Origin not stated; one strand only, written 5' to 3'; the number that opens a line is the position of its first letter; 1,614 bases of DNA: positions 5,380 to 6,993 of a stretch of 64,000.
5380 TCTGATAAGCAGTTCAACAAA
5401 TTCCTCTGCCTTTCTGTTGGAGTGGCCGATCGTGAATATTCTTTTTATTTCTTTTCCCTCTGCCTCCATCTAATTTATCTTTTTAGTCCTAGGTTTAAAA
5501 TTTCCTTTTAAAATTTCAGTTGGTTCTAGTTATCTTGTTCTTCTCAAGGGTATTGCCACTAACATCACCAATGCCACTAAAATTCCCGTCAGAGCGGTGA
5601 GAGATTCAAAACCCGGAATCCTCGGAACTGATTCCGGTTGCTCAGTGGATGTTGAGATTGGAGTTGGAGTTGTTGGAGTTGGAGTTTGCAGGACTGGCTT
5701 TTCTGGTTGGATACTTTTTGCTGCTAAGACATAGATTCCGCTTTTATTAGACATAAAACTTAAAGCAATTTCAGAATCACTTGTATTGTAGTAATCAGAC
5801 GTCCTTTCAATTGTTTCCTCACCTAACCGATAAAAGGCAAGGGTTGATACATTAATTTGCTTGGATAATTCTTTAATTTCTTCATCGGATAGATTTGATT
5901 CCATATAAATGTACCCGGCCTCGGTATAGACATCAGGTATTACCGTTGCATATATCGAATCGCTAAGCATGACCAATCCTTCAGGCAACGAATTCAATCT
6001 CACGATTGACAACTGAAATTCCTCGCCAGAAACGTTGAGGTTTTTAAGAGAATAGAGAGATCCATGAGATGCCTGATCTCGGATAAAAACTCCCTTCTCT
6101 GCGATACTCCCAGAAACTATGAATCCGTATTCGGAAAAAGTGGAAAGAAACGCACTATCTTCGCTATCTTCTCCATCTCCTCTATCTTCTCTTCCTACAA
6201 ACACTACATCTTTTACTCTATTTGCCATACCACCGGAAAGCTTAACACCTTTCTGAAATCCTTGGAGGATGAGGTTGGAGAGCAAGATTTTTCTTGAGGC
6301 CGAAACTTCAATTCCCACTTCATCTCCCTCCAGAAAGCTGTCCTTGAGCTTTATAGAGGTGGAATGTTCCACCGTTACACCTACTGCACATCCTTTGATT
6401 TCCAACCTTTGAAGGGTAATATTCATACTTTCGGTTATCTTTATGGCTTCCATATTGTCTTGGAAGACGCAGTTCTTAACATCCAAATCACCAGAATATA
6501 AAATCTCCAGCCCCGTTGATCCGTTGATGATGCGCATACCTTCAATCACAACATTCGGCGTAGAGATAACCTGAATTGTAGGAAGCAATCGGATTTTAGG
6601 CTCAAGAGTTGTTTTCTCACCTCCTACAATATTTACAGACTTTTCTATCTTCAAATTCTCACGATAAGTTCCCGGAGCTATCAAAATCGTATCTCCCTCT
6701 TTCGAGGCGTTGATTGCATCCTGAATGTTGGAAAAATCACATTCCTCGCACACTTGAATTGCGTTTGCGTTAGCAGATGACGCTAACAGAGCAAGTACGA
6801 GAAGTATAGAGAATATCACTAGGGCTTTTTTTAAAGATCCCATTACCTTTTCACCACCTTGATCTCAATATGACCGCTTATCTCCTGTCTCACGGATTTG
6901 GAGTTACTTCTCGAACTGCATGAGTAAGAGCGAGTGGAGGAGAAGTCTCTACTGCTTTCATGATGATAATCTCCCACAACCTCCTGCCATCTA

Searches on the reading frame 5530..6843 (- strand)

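Call 11: search_protein_families(library=pfam, proteins=[window:5530-6843:-], max_evalue=0.01)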
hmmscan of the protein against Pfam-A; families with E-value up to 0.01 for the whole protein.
window:5530-6843:- (437 aa): 3 families
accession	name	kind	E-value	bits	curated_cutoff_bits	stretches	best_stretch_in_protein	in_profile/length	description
PF05048.19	NosD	-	2.4e-11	43.9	23.6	1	88-212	17-143/212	Periplasmic copper-binding protein (NosD)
PF13229.12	Beta_helix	-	2.2e-10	40.8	25.9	1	90-211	26-154/158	Right handed beta helix region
PF12708.12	Pect-lyase_RHGA_epim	-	5e-08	33.4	27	1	39-215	20-205/213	Rhamnogalacturonase A/epimerase, pectate lyase-like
